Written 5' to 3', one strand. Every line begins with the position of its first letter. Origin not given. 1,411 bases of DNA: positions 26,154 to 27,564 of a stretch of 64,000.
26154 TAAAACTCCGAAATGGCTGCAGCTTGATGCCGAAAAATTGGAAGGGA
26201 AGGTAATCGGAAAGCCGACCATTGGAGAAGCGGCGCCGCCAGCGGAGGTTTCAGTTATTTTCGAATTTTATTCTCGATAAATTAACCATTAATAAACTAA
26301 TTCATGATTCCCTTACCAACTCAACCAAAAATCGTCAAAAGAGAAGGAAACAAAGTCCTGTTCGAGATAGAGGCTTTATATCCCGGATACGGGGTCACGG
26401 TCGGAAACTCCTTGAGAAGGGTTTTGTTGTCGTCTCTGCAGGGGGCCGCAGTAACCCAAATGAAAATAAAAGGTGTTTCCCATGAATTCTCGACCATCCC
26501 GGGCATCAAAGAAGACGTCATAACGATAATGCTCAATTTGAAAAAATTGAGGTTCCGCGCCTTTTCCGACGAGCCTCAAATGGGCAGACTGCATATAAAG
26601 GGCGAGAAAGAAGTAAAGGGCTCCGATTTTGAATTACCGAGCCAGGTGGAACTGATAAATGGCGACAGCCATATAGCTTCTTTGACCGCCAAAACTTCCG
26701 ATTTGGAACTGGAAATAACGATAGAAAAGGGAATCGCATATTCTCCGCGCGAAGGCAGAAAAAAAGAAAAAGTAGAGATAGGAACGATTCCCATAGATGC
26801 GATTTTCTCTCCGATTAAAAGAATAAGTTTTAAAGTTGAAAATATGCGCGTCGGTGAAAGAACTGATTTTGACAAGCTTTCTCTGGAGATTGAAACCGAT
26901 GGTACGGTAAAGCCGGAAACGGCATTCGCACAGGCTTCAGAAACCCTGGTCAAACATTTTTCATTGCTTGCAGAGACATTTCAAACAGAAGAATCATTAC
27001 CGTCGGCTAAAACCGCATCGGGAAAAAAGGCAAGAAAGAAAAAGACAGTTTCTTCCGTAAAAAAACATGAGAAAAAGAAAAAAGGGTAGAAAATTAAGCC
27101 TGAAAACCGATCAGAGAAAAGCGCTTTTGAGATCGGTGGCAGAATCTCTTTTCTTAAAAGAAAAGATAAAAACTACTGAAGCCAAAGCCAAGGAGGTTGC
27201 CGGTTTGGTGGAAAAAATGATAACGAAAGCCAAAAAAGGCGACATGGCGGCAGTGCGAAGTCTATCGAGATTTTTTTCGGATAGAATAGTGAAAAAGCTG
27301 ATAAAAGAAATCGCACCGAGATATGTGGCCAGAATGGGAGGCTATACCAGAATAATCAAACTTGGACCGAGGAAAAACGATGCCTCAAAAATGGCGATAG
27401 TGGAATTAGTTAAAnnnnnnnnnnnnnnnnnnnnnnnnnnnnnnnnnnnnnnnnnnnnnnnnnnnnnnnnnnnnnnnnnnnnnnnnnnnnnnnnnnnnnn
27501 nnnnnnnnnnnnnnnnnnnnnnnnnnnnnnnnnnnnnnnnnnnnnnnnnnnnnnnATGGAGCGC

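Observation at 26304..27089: RNA polymerase alpha subunit lacks the C-terminal domain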

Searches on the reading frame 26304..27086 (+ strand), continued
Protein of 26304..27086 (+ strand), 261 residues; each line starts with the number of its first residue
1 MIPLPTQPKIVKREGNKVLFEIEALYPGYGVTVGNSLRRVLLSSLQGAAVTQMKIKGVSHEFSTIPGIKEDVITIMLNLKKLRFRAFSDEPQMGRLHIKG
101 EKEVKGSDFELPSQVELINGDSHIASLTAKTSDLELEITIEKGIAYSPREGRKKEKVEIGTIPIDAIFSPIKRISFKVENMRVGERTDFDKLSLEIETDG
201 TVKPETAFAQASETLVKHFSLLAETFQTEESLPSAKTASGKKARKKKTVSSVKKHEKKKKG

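Call 29: search_solved_structures(query=window:26304-27086:+, show_alignments=2)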
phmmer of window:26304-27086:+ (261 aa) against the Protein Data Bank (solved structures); distinct sequences matched with E-value up to 0.001: 60.
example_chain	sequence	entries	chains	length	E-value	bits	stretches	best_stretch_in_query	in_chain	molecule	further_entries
6wvj_A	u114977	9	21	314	1.3e-55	191.7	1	19-224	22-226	DNA-directed RNA polymerase subunit alpha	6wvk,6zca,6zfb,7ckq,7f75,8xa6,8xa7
8i23_A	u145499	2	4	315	1.6e-54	188.2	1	12-244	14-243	DNA-directed RNA polymerase subunit alpha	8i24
6fbv_A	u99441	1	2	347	2.2e-54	187.7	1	15-226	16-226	DNA-directed RNA polymerase subunit alpha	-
10mi_A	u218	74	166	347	2.2e-54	187.7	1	15-226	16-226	DNA-directed RNA polymerase subunit alpha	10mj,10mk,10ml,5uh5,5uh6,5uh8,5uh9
6dv9_A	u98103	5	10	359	2.4e-54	187.6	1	15-226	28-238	DNA-directed RNA polymerase subunit alpha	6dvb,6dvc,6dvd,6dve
5zx2_A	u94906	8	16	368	2.6e-54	187.5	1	15-226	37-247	DNA-directed RNA polymerase subunit alpha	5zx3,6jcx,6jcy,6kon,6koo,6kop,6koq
5tw1_A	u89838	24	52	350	3e-54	187.2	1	16-230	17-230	DNA-directed RNA polymerase subunit alpha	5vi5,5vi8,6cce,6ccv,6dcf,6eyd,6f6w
1i6v_A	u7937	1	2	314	8.5e-54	185.8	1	20-244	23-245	DNA-DIRECTED RNA POLYMERASE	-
5tjg_A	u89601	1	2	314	1.7e-53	184.8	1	20-244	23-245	DNA-directed RNA polymerase subunit alpha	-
1l9u_A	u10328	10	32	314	1.9e-53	184.6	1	20-244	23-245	RNA POLYMERASE, ALPHA SUBUNIT | DNA-directed RNA polymerase alpha chain | DNA-directed RNA polymerase subunit alpha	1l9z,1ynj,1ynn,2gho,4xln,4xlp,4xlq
4oir_A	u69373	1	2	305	2.8e-53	184.1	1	19-224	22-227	DNA-directed RNA polymerase subunit alpha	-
4mq9_A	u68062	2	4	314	2.9e-53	184.1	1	19-224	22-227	DNA-directed RNA polymerase subunit alpha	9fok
1iw7_A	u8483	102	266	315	2.9e-53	184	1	19-224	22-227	RNA polymerase alpha subunit | DNA-directed RNA polymerase alpha chain | DNA-directed RNA polymerase subunit alpha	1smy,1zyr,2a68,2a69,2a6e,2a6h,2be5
9n9p_A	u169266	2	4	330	3.3e-53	183.8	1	19-235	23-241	DNA-directed RNA polymerase subunit alpha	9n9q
1hqm_A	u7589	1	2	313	6.2e-53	183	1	20-244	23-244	DNA-directed RNA polymerase subunit alpha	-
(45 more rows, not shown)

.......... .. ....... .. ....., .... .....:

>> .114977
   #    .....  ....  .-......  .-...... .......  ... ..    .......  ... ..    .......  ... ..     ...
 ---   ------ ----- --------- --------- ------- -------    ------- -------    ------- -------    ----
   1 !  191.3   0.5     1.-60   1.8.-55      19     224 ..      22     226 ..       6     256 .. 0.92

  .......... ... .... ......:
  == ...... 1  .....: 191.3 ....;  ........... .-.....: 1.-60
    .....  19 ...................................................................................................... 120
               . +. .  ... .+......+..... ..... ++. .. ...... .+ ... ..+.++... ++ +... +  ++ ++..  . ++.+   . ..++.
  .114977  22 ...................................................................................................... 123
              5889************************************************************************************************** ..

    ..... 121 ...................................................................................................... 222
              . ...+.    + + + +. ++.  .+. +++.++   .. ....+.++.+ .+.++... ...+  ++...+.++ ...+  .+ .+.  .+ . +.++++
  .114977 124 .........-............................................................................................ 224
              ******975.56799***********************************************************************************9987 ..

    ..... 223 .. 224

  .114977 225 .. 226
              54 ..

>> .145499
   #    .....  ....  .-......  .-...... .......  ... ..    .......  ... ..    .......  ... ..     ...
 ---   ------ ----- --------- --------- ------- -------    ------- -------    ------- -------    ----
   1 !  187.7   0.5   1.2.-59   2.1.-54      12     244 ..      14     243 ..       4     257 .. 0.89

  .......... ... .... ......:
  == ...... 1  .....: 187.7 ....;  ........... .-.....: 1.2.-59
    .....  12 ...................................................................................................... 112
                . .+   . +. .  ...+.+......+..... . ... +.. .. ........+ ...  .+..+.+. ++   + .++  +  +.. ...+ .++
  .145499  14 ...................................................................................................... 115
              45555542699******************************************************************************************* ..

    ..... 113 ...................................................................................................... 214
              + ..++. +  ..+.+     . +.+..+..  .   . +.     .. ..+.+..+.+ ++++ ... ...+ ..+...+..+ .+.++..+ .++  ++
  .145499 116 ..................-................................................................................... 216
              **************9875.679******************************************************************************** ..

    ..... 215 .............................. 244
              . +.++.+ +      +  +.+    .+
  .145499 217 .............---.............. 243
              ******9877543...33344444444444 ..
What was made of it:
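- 26304..26987 (+): alpha-NTD (residues 1-228): dimerisation and beta/beta' assembly domain; the last helix ends near F226. Aligns to B. subtilis alpha 22-226 and E. coli alpha 26-229 (call 29).
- On Bacterial RNAP alpha subunit, orthologue of rpoA (TIGR02027): Aligns to solved alpha NTDs at E=1e-55 (call 29).
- Checked: It aligns to B. subtilis alpha 22-226 and E. coli alpha 26-229 (call 29).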

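Call 51: list_cluster_members(proteins=[P0122, P0134, P0136, P0138, P0151, P0164, P0173, P0178, P0203, P0208])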
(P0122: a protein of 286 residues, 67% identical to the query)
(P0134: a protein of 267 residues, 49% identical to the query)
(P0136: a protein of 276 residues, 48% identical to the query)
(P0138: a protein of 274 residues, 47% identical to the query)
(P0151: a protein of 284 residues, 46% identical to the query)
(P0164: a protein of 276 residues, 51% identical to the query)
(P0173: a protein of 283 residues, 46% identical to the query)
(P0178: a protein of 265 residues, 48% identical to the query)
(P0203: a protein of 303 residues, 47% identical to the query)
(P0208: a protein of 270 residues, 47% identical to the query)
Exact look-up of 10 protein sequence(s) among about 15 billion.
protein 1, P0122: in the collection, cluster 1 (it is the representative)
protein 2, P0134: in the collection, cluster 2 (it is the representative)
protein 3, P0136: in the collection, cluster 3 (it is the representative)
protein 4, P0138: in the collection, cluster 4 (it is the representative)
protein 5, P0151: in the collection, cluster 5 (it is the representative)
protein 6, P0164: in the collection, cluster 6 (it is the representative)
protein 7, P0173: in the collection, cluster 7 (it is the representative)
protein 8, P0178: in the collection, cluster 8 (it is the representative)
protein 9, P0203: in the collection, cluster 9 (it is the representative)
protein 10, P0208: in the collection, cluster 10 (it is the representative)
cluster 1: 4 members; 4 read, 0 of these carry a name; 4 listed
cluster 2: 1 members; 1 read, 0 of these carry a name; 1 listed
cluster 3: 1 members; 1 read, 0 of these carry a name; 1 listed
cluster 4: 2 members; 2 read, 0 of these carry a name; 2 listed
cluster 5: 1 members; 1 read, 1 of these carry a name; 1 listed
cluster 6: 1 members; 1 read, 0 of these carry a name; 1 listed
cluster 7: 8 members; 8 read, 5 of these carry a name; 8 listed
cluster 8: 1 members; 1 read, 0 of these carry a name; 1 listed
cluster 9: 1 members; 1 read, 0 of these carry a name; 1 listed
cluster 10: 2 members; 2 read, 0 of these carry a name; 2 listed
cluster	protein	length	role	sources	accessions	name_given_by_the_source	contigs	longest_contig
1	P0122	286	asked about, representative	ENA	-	-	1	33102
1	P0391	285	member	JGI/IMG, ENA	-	-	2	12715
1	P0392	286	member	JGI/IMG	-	-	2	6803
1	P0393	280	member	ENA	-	-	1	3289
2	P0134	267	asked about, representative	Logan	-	-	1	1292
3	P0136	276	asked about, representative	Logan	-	-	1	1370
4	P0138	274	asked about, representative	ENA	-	-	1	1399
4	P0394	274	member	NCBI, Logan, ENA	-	-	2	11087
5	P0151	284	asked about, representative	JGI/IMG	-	DNA-directed RNA polymerase subunit alpha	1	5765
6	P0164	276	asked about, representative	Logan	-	-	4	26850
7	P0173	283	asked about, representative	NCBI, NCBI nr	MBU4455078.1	DNA-directed RNA polymerase subunit alpha [Patescibacteria group bacterium]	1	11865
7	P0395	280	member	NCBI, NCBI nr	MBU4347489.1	DNA-directed RNA polymerase subunit alpha, partial [Patescibacteria group bacterium] | DNA-directed RNA polymerase subunit alpha [Patescibacteria group bacterium]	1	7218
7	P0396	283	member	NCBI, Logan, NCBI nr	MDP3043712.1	MAG: DNA-directed RNA polymerase subunit alpha [bacterium] | DNA-directed RNA polymerase subunit alpha [bacterium]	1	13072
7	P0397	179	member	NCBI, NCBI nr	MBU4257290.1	DNA-directed RNA polymerase subunit alpha, partial [Patescibacteria group bacterium] | DNA-directed RNA polymerase subunit alpha [Patescibacteria group bacterium]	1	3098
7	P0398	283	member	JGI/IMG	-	DNA-directed RNA polymerase subunit alpha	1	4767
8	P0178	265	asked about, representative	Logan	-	-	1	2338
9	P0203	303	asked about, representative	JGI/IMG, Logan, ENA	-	-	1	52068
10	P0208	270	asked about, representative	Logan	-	-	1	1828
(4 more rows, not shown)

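Call 53: search_protein_families(library=pfam, proteins=[P0138, P0173, P0203, P0212, P0073, L042:2992-3822:+], max_evalue=10)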
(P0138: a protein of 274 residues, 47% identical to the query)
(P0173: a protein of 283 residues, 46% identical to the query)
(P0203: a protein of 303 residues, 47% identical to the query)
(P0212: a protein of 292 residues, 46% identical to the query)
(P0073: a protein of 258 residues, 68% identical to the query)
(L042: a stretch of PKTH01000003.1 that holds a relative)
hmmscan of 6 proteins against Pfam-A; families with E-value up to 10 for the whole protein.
P0138 (274 aa): 4 families
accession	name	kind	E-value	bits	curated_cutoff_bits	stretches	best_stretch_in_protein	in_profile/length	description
PF01000.31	RNA_pol_A_bac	-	2.2e-27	96.1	33.9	1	56-170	3-119/119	RNA polymerase Rpb3/RpoA insert domain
PF01193.29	RNA_pol_L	-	2.2e-20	72.6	24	1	24-220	1-74/74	RNA polymerase Rpb3/Rpb11 dimerisation domain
PF13656.11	RNA_pol_L_2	-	0.013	15.7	27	1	192-221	41-70/75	RNA polymerase Rpb3/Rpb11 dimerisation domain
PF02178.24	AT_hook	-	0.092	13.1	17.4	1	265-273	2-10/13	AT hook motif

P0173 (283 aa): 6 families
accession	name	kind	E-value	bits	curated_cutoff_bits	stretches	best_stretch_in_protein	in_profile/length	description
PF01000.31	RNA_pol_A_bac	-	7.8e-29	100.8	33.9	1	56-172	1-119/119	RNA polymerase Rpb3/RpoA insert domain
PF01193.29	RNA_pol_L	-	3.2e-21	75.3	24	1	26-222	1-74/74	RNA polymerase Rpb3/Rpb11 dimerisation domain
PF13656.11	RNA_pol_L_2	-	0.0015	18.6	27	1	193-223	40-70/75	RNA polymerase Rpb3/Rpb11 dimerisation domain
PF08158.18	SDA1_HEAT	-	0.022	14.2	26.4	1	208-276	143-208/364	SDA1, HEAT repeat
PF06213.17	CobT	-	0.044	13.7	26.1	1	204-276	183-254/276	Cobalamin biosynthesis protein CobT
PF24837.1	AMIN-like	-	0.14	12.7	27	1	181-205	3-27/129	AMIN-like domain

P0203 (303 aa): 3 families
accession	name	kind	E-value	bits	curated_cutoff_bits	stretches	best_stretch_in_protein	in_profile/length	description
PF01000.31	RNA_pol_A_bac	-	1.2e-31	109.8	33.9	1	55-177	1-119/119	RNA polymerase Rpb3/RpoA insert domain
PF01193.29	RNA_pol_L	-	1.9e-20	72.8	24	1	25-227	1-74/74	RNA polymerase Rpb3/Rpb11 dimerisation domain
PF13656.11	RNA_pol_L_2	-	0.15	12.3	27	1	198-231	40-73/75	RNA polymerase Rpb3/Rpb11 dimerisation domain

P0212 (292 aa): 4 families
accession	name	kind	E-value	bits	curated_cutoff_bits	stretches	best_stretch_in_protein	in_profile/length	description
PF01000.31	RNA_pol_A_bac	-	2.9e-26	92.4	33.9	1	55-171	1-118/119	RNA polymerase Rpb3/RpoA insert domain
PF01193.29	RNA_pol_L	-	2.8e-22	78.7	24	1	25-222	1-74/74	RNA polymerase Rpb3/Rpb11 dimerisation domain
PF13656.11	RNA_pol_L_2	-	0.011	15.8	27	1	192-223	39-70/75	RNA polymerase Rpb3/Rpb11 dimerisation domain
PF02178.24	AT_hook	-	0.15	12.5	17.4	1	282-291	1-10/13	AT hook motif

P0073 (258 aa): 6 families
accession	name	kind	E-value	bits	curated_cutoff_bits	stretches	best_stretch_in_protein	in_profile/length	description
PF01000.31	RNA_pol_A_bac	-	2e-33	115.5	33.9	1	54-169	2-119/119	RNA polymerase Rpb3/RpoA insert domain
PF01193.29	RNA_pol_L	-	1e-22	80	24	1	26-219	4-74/74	RNA polymerase Rpb3/Rpb11 dimerisation domain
PF13656.11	RNA_pol_L_2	-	0.0021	18.2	27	1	190-219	40-69/75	RNA polymerase Rpb3/Rpb11 dimerisation domain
PF24837.1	AMIN-like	-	0.056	14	27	1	177-202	2-27/129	AMIN-like domain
PF07273.18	DUF1439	-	0.12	12.6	25.9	1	69-117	22-70/152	Protein of unknown function (DUF1439)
PF02178.24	AT_hook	-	0.14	12.5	17.4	1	244-255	1-12/13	AT hook motif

L042:2992-3822:+ (277 aa): 12 families
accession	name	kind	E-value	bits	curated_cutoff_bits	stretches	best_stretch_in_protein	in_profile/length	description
PF01000.31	RNA_pol_A_bac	-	3.1e-28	98.8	33.9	1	56-172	1-119/119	RNA polymerase Rpb3/RpoA insert domain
PF01193.29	RNA_pol_L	-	1.1e-19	70.4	24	1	26-222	1-74/74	RNA polymerase Rpb3/Rpb11 dimerisation domain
PF13656.11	RNA_pol_L_2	-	0.00019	21.5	27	1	193-227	40-74/75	RNA polymerase Rpb3/Rpb11 dimerisation domain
PF02178.24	AT_hook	-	0.042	14.1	17.4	1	267-276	1-10/13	AT hook motif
PF02862.22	DDHD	-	0.086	13.4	28.3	1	191-269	93-173/258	DDHD domain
PF05165.17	GCH_III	-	0.11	12.2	21.3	1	189-234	73-118/246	GTP cyclohydrolase III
PF03985.18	Paf1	-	0.65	9.4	24.7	1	190-275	329-413/418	Paf1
PF02724.19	CDC45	-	0.92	8.1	34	1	222-270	122-170/624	CDC45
PF06524.17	NOA36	-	1.7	8.4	32.6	1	221-264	259-302/306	NOA36 protein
PF07946.19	CCDC47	-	2.2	7.8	27.7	1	225-269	276-326/326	PAT complex subunit CCDC47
PF06213.17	CobT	-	3.1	7.7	26.1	1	208-268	187-246/276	Cobalamin biosynthesis protein CobT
PF06459.17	RR_TM4-6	-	6.2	7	25.1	1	223-273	96-147/277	Ryanodine Receptor TM 4-6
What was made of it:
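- Closest known: AT-hook. Different: The relatives' motifs score below Pfam's threshold (call 53).
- Pfam AT_hook scores in relatives are below the gathering threshold (12.5-14.1 against 17.4 bits, call 53).
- Tried and rejected: It is seen only in relatives and is sub-threshold there (call 53).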

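Call 54: predict_structure(alignment_id=A1)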
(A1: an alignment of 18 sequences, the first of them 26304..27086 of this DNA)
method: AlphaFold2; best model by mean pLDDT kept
length: 261 residues; sequences in the alignment: 18
mean_pLDDT: 63.3   pTM: 0.48
mean pLDDT of the five models: 63.3, 44.6, 40.8, 40.1, 39.9
residues with pLDDT >= 90: 2; 70-90: 102; 50-70: 97; < 50: 60
segments of 3 or more residues with pLDDT < 50: 47-51, 144-161, 165-167, 230-261
pLDDT, mean of each block of 10 residues (from residue 1): 70 87 82 82 57 52 60 70 68 72 71 70 61 64 48 44 52 83 73 84 79 72 51 33 29 34 36
secondary structure, 60 per line:
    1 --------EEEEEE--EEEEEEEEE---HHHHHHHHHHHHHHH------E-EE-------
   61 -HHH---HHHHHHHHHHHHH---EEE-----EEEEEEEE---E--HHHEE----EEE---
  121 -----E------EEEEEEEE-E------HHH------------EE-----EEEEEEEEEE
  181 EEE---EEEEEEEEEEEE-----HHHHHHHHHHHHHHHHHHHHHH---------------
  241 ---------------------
elements in order: E9-14 E17-25 H29-43 H68-80 E84-86 E92-99 E115-117 E133-140 E171-183 E187-198 H204-225
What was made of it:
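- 26304..26987 (+): The AF2 model places its last helix at 204-225 (call 54).
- The tail is predicted to be disordered (call 54).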

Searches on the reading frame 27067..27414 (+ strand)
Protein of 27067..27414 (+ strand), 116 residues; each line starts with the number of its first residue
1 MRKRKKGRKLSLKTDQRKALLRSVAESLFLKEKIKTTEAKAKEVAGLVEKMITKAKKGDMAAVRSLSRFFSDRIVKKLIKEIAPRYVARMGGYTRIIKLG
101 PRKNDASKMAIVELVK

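Call 3: search_protein_families(library=pfam, proteins=[window:27067-27414:+], max_evalue=1)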
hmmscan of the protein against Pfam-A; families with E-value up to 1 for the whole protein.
window:27067-27414:+ (116 aa): 4 families
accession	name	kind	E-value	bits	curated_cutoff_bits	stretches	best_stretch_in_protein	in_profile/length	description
PF01196.24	Ribosomal_L17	-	9.7e-34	116.6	27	1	20-115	1-97/97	Ribosomal protein L17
PF18932.5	DUF5681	-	0.0051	17.8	27.5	1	6-68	14-70/77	Family of unknown function (DUF5681)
PF12645.13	HTH_16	-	0.084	13.4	22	1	50-78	2-30/65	Helix-turn-helix domain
PF05803.17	Chordopox_L2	-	0.085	13.1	27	1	30-76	3-49/81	Chordopoxvirus L2 protein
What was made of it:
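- Checked: The rplQ ATG is at 27067 (PF01196, E=1e-33, call 3).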
